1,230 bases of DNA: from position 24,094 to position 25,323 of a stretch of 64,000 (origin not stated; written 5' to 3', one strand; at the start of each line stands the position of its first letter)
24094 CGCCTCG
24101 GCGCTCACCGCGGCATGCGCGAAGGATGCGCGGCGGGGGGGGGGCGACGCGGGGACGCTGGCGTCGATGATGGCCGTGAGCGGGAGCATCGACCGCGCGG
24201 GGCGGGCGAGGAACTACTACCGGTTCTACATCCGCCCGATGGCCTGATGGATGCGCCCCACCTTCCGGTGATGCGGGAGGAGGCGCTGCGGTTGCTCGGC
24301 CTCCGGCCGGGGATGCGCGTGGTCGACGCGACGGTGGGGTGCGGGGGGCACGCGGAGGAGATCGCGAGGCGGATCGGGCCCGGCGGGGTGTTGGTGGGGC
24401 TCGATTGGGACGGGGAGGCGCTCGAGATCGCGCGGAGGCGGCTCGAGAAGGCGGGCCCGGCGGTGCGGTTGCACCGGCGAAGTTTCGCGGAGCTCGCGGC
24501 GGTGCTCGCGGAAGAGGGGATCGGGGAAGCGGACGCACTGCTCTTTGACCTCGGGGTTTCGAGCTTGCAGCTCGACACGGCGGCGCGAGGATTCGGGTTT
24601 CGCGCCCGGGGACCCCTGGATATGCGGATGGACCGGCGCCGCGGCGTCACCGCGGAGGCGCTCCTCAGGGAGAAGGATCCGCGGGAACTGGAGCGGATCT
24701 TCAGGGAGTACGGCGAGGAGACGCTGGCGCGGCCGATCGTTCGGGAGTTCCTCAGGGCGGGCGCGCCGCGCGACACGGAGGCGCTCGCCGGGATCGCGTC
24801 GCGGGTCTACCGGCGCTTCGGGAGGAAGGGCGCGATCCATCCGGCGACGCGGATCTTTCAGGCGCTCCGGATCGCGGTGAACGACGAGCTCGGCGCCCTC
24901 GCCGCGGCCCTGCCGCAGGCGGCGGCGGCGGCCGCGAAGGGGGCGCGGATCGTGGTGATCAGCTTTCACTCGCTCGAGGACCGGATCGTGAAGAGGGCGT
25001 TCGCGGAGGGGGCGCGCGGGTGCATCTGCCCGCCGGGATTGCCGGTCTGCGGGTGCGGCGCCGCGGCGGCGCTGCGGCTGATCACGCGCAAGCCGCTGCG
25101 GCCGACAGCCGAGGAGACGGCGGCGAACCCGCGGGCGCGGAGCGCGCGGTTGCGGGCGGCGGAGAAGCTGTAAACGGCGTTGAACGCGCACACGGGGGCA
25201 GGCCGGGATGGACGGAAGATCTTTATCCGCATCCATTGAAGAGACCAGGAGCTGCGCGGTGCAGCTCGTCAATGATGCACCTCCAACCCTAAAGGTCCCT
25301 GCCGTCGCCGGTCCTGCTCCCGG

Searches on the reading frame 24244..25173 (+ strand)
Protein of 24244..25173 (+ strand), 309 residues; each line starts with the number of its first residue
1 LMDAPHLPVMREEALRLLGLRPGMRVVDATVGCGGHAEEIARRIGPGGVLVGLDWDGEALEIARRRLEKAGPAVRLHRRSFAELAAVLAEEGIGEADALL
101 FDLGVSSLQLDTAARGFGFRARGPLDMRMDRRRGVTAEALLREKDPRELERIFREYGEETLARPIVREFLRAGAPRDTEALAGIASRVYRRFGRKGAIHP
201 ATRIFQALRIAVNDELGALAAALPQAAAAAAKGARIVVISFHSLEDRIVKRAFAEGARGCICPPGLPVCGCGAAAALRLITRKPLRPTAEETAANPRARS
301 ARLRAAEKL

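Call 8: find_related_loci(query=window:24247-25170:+, collection=genome_contigs, flank=4000)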
Query seq(308 aa) (308 aa) in genome_contigs; peptide patterns used: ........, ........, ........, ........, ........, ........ (x = any residue, [..] = any of these).
600 stretches matched a pattern (row limit reached: there are more); 597 encode a relative of the query (tblastn E <= 1e-3); the best 80 are kept; 80 distinct loci.
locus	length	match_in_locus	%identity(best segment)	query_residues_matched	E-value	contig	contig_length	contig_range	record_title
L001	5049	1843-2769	51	2-308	1e-86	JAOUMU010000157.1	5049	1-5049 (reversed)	MAG: Nitrospinota bacterium isolate 8_1_July_SF_Bin48 8_1_July_SF_Bin48_scaffold_9563_c1, whole genome shotgun sequence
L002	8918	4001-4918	47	3-308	1e-82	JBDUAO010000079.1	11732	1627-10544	MAG: Candidatus Dormiibacterota bacterium isolate cluster4_bin.193 NODE_13804_length_11732_cov_8.665839, whole genome sh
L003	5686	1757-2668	51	5-308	5e-82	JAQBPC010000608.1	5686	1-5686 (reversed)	MAG: Chloroflexota bacterium isolate RYN_337 scaffold_1415519, whole genome shotgun sequence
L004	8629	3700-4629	50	1-308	5e-81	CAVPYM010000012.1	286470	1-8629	MAG: uncultured Actinomycetes bacterium isolate MFD01916.bin.1.134 genome assembly, contig: contig_5528, whole genome sh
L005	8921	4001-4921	49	5-308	3e-80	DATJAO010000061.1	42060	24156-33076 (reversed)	MAG TPA_asm: Nitrospirota bacterium isolate SMAG_U15329 k141_3458005, whole genome shotgun sequence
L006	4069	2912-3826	50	5-308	1e-78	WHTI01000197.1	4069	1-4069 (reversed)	MAG: Actinomycetota bacterium isolate Dino_bin32 k141_159473_length_4069_cov_93.2327, whole genome shotgun sequence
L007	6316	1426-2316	50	5-307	1e-78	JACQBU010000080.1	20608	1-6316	MAG: Nitrospinota bacterium isolate NC_groundwater_950_Pr1_S-0.2um_59_16 Montesol18-Sp2_coassembly_scaffold_626158, whol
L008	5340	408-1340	47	1-308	5e-78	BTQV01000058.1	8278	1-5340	MAG: Thermodesulfobacteriota bacterium BMS9Abin23 DNA, NODE_3198_length_8278, whole genome shotgun sequence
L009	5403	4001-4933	45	1-308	9e-78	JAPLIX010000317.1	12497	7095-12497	MAG: Proteobacteria bacterium isolate LacPavin_0419_WC90_MAG_50_6 LacPavin_0419_WC90_scaffold_255616, whole genome shotg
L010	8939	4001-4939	44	5-308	1e-77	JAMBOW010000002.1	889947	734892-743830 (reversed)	Neobacillus mesonae strain MER 107 NODE_2_, whole genome shotgun sequence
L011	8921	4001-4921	46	5-308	2e-77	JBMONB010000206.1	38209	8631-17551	MAG: Bacillota bacterium isolate Betzabe_MAG065 MAG065_206, whole genome shotgun sequence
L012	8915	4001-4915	49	5-307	4e-77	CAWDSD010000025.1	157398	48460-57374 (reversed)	MAG: uncultured Actinomycetes bacterium isolate MFD00392.bin.2.333 genome assembly, contig: contig_8109, whole genome sh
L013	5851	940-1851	47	5-308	6e-77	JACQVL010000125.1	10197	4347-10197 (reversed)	MAG: Candidatus Latescibacterota bacterium isolate NC_groundwater_1462_Ag_S-0.65um_62_34 S_p65_S5_coassembly_k141_184522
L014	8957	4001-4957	43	1-308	3e-77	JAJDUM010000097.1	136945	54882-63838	MAG: Candidatus Poribacteria bacterium isolate jk18x1bzbins.78 k141_70559, whole genome shotgun sequence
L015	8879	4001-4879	51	5-295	2e-76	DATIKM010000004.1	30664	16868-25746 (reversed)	MAG TPA_asm: Chthonomonadales bacterium isolate SMAG_U15718 k141_60785, whole genome shotgun sequence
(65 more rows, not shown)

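Call 10: find_homologous_proteins(query=window:24247-25170:+, max_evalue=1e-40)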
Query seq(308 aa) (308 aa): 7883 proteins with E <= 1e-40 among 8000 candidates; the best 120 are listed.
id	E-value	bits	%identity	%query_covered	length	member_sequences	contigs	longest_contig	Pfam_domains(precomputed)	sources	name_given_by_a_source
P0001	8.1e-189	644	100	100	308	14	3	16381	PF01795.26,PF13649.13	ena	-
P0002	1.8e-161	555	87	100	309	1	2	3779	PF01795.26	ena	-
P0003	1.3e-148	512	81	100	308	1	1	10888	PF01795.26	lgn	-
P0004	4.8e-147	507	80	100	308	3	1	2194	PF01795.26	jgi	jgi:16S rRNA (cytosine1402-N4)-methyltransferase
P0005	1.3e-144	499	80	100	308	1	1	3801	PF01795.26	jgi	jgi:16S rRNA (cytosine1402-N4)-methyltransferase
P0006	3.1e-135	468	75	100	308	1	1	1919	PF01795.26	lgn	-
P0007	1.8e-134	466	75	100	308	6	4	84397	PF01795.26,PF13649.13,PF08704.17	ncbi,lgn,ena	-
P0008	5.9e-124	431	68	100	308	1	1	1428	PF01795.26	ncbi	-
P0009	3.9e-120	419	65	96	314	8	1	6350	PF01795.26,PF01135.26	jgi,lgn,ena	-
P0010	8.7e-120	418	64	100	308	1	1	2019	PF01795.26,PF01135.26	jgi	jgi:16S rRNA (cytosine1402-N4)-methyltransferase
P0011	6.9e-119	415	65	100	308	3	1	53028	PF01795.26,PF01135.26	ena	-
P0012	7.3e-119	415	64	96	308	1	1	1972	PF01795.26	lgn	-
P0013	1.8e-118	413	64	100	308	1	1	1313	PF13847.13,PF01795.26,PF08704.17,PF01135.26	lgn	-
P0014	4.8e-118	412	66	100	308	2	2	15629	PF01795.26,PF01135.26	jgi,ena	-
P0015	5.1e-118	412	64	100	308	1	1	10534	PF01795.26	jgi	jgi:16S rRNA (cytosine1402-N4)-methyltransferase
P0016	5.4e-118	412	65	100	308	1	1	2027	PF01795.26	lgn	-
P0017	6.1e-118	412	64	100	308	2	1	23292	PF01795.26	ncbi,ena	-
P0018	3.5e-117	409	66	98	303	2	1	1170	PF13847.13,PF01795.26,PF01135.26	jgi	jgi:16S rRNA (cytosine1402-N4)-methyltransferase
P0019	1.6e-116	407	65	100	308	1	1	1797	PF01795.26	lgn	-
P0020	2.9e-116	406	64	100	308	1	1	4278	PF01795.26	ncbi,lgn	ncbi:MAG: 16S rRNA (cytosine(1402)-N(4))-methyltransferase RsmH [bacterium]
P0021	1.4e-115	404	64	100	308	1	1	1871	PF01795.26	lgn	-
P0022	4.0e-115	402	63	100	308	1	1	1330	PF01795.26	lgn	-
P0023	3.0e-114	400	63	100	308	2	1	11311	PF13847.13,PF01795.26,PF13649.13,PF01135.26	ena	-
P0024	9.7e-114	398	63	100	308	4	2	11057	PF13847.13,PF01795.26,PF01135.26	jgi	jgi:16S rRNA (cytosine1402-N4)-methyltransferase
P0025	1.9e-112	394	65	93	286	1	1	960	PF01795.26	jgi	-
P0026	9.8e-112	391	63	100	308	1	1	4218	PF01795.26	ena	-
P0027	1.3e-111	391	64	100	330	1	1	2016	PF01795.26,PF13649.13,PF01135.26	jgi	-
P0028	1.4e-109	384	64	100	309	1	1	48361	PF01795.26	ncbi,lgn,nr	ncbi:MAG: 16S rRNA (cytosine(1402)-N(4))-methyltransferase RsmH [bacterium]|nr:16S rRNA (cytosine(14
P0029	1.6e-109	384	63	100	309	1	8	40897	PF01795.26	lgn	-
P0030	3.2e-109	383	63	100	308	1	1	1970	PF01795.26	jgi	-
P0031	6.9e-109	382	62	100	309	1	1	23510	PF13847.13,PF01795.26,PF13649.13,PF01135.26,PF01209.25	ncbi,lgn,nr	ncbi:MAG: 16S rRNA (cytosine(1402)-N(4))-methyltransferase RsmH [Candidatus Aureabacteria bacterium]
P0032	3.8e-108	380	61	99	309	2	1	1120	PF13847.13,PF01795.26,PF13649.13,PF01135.26,PF01209.25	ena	-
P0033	1.0e-106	375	62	97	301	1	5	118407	PF13847.13,PF01795.26,PF13649.13,PF08704.17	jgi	jgi:16S rRNA (cytosine1402-N4)-methyltransferase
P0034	3.4e-104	367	58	100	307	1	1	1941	PF01795.26,PF01209.25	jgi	jgi:16S rRNA (cytosine1402-N4)-methyltransferase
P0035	2.5e-97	344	58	97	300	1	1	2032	PF01795.26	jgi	jgi:16S rRNA (cytosine1402-N4)-methyltransferase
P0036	1.5e-93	332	56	99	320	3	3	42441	PF01795.26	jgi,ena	-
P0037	2.6e-92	328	55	99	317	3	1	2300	PF01795.26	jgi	-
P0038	9.3e-91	322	55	99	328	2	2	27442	PF01795.26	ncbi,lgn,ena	-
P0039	5.0e-90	320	54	99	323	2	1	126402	PF13847.13,PF01795.26,PF13649.13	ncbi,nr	ncbi:MAG: 16S rRNA (cytosine(1402)-N(4))-methyltransferase RsmH [Verrucomicrobia bacterium]|nr:16S r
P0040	7.0e-88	313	56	99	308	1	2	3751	PF01795.26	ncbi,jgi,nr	ncbi:16S rRNA (cytosine(1402)-N(4))-methyltransferase RsmH [bacterium]|nr:16S rRNA (cytosine(1402)-N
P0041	2.8e-86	308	55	96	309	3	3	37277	PF01795.26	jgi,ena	-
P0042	7.7e-86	306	55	99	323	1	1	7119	PF01795.26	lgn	-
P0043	8.8e-86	306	53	99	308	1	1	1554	PF01795.26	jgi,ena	-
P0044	2.2e-85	305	51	99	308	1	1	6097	PF01795.26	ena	-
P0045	3.3e-85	304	52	99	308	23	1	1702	PF01795.26,PF13649.13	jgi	-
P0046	4.0e-85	304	55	99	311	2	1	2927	PF01795.26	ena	-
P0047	6.6e-85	303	55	95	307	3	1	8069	PF01795.26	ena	-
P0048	7.6e-85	303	55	100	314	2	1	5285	PF13847.13,PF01795.26,PF13649.13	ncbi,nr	ncbi:MAG: 16S rRNA (cytosine(1402)-N(4))-methyltransferase RsmH [Firmicutes bacterium]|nr:16S rRNA (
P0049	8.9e-85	303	54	100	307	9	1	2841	PF01795.26,PF13649.13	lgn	-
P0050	9.8e-85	303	54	99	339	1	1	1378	PF01795.26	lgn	-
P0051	1.3e-84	302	51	99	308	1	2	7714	PF01795.26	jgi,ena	jgi:16S rRNA (cytosine1402-N4)-methyltransferase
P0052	2.4e-84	301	53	99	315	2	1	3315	PF01795.26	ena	-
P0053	3.7e-84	301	53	99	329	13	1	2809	PF01795.26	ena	-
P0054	4.1e-84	301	52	96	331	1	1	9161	PF01795.26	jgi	jgi:16S rRNA (cytosine1402-N4)-methyltransferase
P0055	5.1e-84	300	52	99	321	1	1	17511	PF01795.26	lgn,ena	-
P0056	6.7e-84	300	52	99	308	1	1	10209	PF01795.26,PF13649.13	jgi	jgi:16S rRNA (cytosine1402-N4)-methyltransferase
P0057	8.6e-84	300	57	98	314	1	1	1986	PF01795.26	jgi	jgi:16S rRNA (cytosine1402-N4)-methyltransferase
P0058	1.6e-83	299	53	94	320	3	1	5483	PF01795.26,PF13649.13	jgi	-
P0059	2.6e-83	298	53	99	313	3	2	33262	PF01795.26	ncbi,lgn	-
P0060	3.4e-83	298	50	99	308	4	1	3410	PF01795.26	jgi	-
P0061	5.5e-83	297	52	99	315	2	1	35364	PF01795.26,PF13649.13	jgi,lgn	-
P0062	6.8e-83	297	54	100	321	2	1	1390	PF01795.26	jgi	-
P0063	1.3e-82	296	50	100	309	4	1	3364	PF01795.26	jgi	jgi:16S rRNA (cytosine1402-N4)-methyltransferase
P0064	1.4e-82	296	53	99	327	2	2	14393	PF01795.26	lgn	-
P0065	1.5e-82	295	54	100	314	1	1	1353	PF01795.26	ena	-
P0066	2.0e-82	295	53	99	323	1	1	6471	PF01795.26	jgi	jgi:16S rRNA (cytosine1402-N4)-methyltransferase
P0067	2.5e-82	295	53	99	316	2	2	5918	PF01795.26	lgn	-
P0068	2.5e-82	295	54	100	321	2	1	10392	PF01795.26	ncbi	ncbi:MAG: 16S rRNA (cytosine(1402)-N(4))-methyltransferase RsmH [Bacillota bacterium]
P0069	2.6e-82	295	53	99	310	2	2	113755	PF01795.26,PF13649.13,PF08242.19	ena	-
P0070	3.0e-82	295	55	100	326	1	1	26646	PF01795.26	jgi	-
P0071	3.2e-82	294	53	99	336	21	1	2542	PF01795.26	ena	-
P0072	3.4e-82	294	50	100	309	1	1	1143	PF01795.26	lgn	-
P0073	3.9e-82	294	52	99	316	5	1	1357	PF01795.26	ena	-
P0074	4.0e-82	294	52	99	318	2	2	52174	PF01795.26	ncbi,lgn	-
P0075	4.5e-82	294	49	94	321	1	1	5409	PF01795.26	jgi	jgi:16S rRNA (cytosine1402-N4)-methyltransferase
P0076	5.0e-82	294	53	99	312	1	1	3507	PF01795.26,PF13649.13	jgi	jgi:16S rRNA (cytosine1402-N4)-methyltransferase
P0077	5.1e-82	294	53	96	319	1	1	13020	PF01795.26,PF13649.13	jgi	jgi:16S rRNA (cytosine1402-N4)-methyltransferase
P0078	5.3e-82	294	52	99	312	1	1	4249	PF13847.13,PF01795.26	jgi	jgi:16S rRNA (cytosine1402-N4)-methyltransferase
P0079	5.9e-82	294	52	95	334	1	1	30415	PF01795.26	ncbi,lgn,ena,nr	ncbi:MAG TPA: 16S rRNA (cytosine(1402)-N(4))-methyltransferase RsmH [Chloroflexi bacterium]|nr:16S r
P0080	6.1e-82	294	55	99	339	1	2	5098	PF01795.26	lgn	-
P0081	7.8e-82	293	52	95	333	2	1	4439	PF01795.26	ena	-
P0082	7.8e-82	293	53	99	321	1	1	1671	PF01795.26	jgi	jgi:16S rRNA (cytosine1402-N4)-methyltransferase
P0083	9.0e-82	293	52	95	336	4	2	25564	PF01795.26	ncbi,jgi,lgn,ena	-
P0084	9.9e-82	293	51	99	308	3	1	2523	PF01795.26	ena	-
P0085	9.9e-82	293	53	99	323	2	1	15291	PF01795.26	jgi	jgi:16S rRNA (cytosine1402-N4)-methyltransferase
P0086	1.0e-81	293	53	99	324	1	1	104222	PF01795.26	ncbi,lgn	-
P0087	1.0e-81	293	53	99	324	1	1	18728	PF01795.26,PF13649.13,PF01189.24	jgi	jgi:16S rRNA (cytosine1402-N4)-methyltransferase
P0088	1.0e-81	293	53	99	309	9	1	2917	PF01795.26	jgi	jgi:16S rRNA (cytosine1402-N4)-methyltransferase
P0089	1.1e-81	293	51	99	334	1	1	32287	PF01795.26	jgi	jgi:16S rRNA (cytosine1402-N4)-methyltransferase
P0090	1.3e-81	292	55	98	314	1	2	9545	PF01795.26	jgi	jgi:16S rRNA (cytosine1402-N4)-methyltransferase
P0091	1.6e-81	292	54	99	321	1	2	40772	PF01795.26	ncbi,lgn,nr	ncbi:MAG: 16S rRNA (cytosine(1402)-N(4))-methyltransferase RsmH [Bacteroidetes bacterium]|nr:16S rRN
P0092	1.6e-81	292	52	96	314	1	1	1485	PF01795.26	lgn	-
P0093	1.8e-81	292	54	99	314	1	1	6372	PF01795.26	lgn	-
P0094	2.4e-81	292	51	100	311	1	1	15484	PF01795.26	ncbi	ncbi:MAG: 16S rRNA (cytosine(1402)-N(4))-methyltransferase RsmH [Thermodesulfobacteriota bacterium]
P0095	2.5e-81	292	51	96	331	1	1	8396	PF01795.26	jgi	jgi:16S rRNA (cytosine1402-N4)-methyltransferase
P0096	2.9e-81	291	51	99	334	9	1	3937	PF01795.26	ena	-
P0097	3.4e-81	291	52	94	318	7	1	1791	PF01795.26,PF13649.13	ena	-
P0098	3.5e-81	291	50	96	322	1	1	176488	PF01795.26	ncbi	-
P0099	3.6e-81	291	52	96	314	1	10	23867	PF01795.26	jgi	jgi:16S rRNA (cytosine1402-N4)-methyltransferase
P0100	3.8e-81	291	52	96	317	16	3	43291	PF01795.26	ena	-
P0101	4.0e-81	291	50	100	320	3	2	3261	PF01795.26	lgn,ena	-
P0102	4.5e-81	291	54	99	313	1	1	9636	PF01795.26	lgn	-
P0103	4.5e-81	291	49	99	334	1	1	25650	PF01795.26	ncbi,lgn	-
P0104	4.5e-81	291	53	99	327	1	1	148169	PF01795.26,PF13649.13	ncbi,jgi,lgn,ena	-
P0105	4.8e-81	291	52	99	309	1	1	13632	PF01795.26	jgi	jgi:16S rRNA (cytosine1402-N4)-methyltransferase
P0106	5.7e-81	290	51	99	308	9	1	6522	PF01795.26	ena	-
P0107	5.8e-81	290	51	99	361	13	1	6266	PF01795.26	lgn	-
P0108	6.1e-81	290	49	99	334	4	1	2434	PF01795.26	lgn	-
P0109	7.8e-81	290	54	98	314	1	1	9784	PF01795.26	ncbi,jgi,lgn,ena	-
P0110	7.8e-81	290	52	99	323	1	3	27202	PF01795.26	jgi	jgi:16S rRNA (cytosine1402-N4)-methyltransferase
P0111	8.4e-81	290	51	100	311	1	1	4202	PF01795.26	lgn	-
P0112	8.9e-81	290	53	95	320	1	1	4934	PF01795.26,PF13649.13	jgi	jgi:16S rRNA (cytosine1402-N4)-methyltransferase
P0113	9.5e-81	290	52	97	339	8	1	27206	PF01795.26,PF13649.13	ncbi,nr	ncbi:MAG TPA: 16S rRNA (cytosine(1402)-N(4))-methyltransferase RsmH [Candidatus Dormibacteraeota bac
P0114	1.0e-80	290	52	94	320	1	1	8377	PF01795.26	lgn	-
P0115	1.0e-80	289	51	100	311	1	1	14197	PF01795.26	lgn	-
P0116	1.0e-80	289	53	99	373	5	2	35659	PF01795.26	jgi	jgi:16S rRNA (cytosine1402-N4)-methyltransferase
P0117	1.0e-80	289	50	100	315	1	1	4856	PF01795.26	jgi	jgi:16S rRNA (cytosine1402-N4)-methyltransferase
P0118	1.0e-80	289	53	99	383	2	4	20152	PF01795.26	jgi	jgi:16S rRNA (cytosine1402-N4)-methyltransferase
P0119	1.1e-80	289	54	99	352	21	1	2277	PF01795.26,PF05175.21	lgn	-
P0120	1.2e-80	289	53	100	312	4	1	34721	PF13847.13,PF01795.26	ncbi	-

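Call 11: search_protein_families(library=pfam, proteins=[window:24244-25173:+])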
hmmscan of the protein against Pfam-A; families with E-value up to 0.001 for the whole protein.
window:24244-25173:+ (309 aa): 5 families
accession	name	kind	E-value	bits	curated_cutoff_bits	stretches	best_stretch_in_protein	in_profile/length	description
PF01795.25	Methyltransf_5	-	6.1e-95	318.7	27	1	4-308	2-308/309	MraW methylase family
PF13847.12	Methyltransf_31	-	1.7e-06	28.2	27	1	21-87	2-69/145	Methyltransferase domain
PF13649.12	Methyltransf_25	-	2.6e-06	28.5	27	1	26-85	1-59/97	Methyltransferase domain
PF01135.25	PCMT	-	8.2e-05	22.9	20.3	1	8-72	59-123/210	Protein-L-isoaspartate(D-aspartate) O-methyltransferase (PCMT)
PF08704.16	GCD14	-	0.00069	19.8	26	1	18-104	36-122/247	tRNA methyltransferase complex GCD14 subunit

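Call 12: find_encoding_contigs(protein=P0002, flank=3000, max_places=2)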
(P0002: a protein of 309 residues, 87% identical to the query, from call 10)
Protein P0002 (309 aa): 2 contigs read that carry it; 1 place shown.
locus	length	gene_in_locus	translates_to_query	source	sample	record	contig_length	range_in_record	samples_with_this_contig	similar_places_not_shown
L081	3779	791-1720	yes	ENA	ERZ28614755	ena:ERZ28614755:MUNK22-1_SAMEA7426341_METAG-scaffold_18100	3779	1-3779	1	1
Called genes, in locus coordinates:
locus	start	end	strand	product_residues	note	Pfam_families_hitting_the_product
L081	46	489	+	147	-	PF02381:MraZ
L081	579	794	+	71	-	-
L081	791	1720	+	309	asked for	PF01795:Methyltransf_5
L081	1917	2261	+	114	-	PF00072:Response_reg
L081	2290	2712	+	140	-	-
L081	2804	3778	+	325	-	?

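Call 13: find_encoding_contigs(protein=P0003, flank=3000, max_places=2)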
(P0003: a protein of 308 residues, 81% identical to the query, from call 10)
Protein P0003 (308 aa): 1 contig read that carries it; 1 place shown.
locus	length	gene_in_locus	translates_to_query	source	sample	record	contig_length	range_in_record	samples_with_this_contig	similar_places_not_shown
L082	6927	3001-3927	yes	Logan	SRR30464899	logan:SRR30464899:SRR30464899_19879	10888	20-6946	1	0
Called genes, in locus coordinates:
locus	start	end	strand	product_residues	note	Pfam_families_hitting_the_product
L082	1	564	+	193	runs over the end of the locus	?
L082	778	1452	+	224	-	-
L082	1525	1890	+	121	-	PF12643:MazG-like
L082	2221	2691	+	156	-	PF02381:MraZ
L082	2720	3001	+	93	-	-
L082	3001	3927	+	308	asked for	PF01795:Methyltransf_5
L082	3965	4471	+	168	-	PF00072:Response_reg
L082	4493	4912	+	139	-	-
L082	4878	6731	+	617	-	PF03717:PBP_dimer, PF00905:Transpeptidase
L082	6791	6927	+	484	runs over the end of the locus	PF01225:Mur_ligase, PF08245:Mur_ligase_M, PF02875:Mur_ligase_C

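Call 14: find_encoding_contigs(protein=P0005, flank=3000, max_places=2)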
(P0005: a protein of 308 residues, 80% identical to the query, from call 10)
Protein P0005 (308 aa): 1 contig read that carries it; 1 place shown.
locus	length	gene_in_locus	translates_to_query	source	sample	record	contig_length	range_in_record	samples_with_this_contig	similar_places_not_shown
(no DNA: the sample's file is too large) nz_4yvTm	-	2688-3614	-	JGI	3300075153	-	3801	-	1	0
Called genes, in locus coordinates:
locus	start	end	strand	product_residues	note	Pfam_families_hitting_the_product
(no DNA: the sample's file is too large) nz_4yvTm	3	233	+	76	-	?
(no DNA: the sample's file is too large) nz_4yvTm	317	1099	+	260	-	-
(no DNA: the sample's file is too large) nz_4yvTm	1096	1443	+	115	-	PF12643:MazG-like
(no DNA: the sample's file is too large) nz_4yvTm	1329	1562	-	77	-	-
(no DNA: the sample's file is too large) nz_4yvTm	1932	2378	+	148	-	PF02381:MraZ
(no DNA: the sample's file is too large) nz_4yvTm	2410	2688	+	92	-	-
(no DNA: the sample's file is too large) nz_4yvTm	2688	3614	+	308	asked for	PF01795:Methyltransf_5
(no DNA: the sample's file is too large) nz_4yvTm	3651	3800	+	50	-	?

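Call 15: find_encoding_contigs(protein=P0007, flank=3000, max_places=3)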
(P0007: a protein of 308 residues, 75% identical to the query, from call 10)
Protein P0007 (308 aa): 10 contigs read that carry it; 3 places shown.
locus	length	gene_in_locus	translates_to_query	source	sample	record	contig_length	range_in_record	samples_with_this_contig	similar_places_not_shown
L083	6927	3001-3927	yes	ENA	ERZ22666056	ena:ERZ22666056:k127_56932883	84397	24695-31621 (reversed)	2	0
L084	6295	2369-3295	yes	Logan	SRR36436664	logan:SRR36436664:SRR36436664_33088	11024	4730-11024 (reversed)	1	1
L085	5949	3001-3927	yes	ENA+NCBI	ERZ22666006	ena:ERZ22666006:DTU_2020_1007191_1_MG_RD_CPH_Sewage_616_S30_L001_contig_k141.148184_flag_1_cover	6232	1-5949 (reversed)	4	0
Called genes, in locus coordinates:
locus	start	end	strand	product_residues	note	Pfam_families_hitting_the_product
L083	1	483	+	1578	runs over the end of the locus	-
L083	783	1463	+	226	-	-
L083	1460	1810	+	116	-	PF12643:MazG-like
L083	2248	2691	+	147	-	PF02381:MraZ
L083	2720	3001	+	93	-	-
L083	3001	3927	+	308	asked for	PF01795:Methyltransf_5, PF08704:GCD14 (weak), PF13649:Methyltransf_25 (weak)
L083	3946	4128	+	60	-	-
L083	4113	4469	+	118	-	PF00072:Response_reg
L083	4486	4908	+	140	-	-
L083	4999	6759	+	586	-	PF03717:PBP_dimer, PF00905:Transpeptidase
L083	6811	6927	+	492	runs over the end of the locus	PF01225:Mur_ligase, PF08245:Mur_ligase_M, PF02875:Mur_ligase_C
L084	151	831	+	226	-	-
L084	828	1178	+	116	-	PF12643:MazG-like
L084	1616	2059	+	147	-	PF02381:MraZ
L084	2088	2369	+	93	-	-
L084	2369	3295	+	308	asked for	PF01795:Methyltransf_5, PF08704:GCD14 (weak), PF13649:Methyltransf_25 (weak)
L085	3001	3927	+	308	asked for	PF01795:Methyltransf_5, PF08704:GCD14 (weak), PF13649:Methyltransf_25 (weak)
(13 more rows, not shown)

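Call 18: find_encoding_contigs(protein=P0011, flank=3000, max_places=1)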
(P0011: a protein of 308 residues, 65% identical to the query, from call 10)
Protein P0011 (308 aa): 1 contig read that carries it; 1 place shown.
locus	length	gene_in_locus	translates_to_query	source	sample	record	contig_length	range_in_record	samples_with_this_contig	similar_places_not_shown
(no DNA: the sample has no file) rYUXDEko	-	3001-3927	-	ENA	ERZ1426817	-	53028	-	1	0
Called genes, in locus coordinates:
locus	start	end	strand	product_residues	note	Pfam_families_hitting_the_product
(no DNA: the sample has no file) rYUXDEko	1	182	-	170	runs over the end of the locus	-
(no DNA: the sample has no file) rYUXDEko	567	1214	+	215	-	-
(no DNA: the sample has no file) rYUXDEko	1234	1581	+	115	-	PF12643:MazG-like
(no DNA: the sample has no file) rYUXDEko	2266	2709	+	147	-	PF02381:MraZ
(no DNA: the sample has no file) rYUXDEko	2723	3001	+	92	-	-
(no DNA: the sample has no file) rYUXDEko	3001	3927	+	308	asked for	PF01135:PCMT (weak), PF01795:Methyltransf_5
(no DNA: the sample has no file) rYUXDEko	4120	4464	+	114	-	PF00072:Response_reg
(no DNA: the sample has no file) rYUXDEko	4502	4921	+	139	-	-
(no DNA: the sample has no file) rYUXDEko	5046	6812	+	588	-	PF03717:PBP_dimer, PF00905:Transpeptidase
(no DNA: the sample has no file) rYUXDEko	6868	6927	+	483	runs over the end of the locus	PF01225:Mur_ligase, PF08245:Mur_ligase_M, PF02875:Mur_ligase_C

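Call 19: find_encoding_contigs(protein=P0028, flank=3000, max_places=1)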
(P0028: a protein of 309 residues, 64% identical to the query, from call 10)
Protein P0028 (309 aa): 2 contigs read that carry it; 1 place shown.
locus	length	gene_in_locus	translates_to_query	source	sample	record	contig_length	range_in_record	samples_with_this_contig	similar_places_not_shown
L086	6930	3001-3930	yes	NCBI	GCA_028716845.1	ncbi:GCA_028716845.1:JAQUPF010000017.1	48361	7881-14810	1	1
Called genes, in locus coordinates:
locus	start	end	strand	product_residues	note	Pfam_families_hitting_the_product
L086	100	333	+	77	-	PF01037:AsnC_trans_reg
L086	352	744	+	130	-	-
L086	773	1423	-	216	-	PF27573:TRA2_C (faint)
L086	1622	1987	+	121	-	PF12643:MazG-like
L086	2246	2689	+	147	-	PF02381:MraZ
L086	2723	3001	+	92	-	-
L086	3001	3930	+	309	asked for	PF01795:Methyltransf_5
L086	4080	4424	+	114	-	PF00072:Response_reg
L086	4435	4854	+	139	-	-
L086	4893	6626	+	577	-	PF03717:PBP_dimer, PF00905:Transpeptidase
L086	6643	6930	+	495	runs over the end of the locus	PF01225:Mur_ligase, PF08245:Mur_ligase_M, PF02875:Mur_ligase_C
